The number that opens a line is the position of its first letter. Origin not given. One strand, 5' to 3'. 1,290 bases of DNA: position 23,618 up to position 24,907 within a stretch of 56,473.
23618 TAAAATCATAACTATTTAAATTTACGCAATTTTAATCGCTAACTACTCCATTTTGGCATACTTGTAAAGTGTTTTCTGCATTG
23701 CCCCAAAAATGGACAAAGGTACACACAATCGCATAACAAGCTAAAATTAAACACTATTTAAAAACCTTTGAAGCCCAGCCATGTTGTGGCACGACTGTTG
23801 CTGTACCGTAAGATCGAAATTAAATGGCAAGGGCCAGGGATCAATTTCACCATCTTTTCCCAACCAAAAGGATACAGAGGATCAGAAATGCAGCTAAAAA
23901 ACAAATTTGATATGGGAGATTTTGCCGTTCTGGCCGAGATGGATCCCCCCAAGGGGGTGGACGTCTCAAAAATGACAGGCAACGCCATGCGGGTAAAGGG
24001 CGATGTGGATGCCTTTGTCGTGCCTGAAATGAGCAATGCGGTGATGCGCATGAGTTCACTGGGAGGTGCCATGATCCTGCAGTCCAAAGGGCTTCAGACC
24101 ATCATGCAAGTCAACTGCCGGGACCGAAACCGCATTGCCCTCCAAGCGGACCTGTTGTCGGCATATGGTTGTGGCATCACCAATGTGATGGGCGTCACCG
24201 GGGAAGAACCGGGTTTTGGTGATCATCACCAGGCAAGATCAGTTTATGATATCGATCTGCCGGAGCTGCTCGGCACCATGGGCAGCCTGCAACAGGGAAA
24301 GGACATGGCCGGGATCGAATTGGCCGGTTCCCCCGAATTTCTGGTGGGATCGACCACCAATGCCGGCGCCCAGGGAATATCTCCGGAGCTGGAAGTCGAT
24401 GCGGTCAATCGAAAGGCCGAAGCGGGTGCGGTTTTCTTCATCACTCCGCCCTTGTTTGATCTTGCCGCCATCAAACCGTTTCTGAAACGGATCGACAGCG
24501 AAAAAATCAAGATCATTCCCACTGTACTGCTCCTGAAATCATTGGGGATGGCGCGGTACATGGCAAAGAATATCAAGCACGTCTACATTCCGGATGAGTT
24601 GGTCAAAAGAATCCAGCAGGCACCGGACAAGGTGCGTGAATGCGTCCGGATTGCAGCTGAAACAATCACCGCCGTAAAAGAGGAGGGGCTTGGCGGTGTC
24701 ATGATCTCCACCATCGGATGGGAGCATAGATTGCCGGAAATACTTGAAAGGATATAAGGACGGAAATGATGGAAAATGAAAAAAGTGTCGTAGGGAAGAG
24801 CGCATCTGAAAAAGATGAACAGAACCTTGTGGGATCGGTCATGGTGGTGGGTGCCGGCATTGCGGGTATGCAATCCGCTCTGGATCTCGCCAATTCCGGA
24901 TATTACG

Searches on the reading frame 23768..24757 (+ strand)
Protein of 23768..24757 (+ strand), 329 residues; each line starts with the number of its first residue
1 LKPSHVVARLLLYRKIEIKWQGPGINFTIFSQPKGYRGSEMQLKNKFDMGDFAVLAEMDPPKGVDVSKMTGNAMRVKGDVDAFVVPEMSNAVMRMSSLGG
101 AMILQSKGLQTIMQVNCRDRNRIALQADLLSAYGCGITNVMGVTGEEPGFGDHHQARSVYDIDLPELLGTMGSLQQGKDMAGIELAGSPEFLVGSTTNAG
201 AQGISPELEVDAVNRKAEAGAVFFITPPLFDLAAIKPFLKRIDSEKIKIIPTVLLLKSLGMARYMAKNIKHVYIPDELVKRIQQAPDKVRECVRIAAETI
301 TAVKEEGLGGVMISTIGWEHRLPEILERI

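Call 11: search_protein_families(library=pfam, proteins=[window:23768-24757:+], max_evalue=0.0001)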
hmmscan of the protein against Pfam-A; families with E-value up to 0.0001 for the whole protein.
window:23768-24757:+ (329 aa): 1 family
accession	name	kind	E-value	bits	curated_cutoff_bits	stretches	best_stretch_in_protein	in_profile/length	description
PF02219.23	MTHFR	-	7.2e-26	91.6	24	1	44-328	3-285/287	Methylenetetrahydrofolate reductase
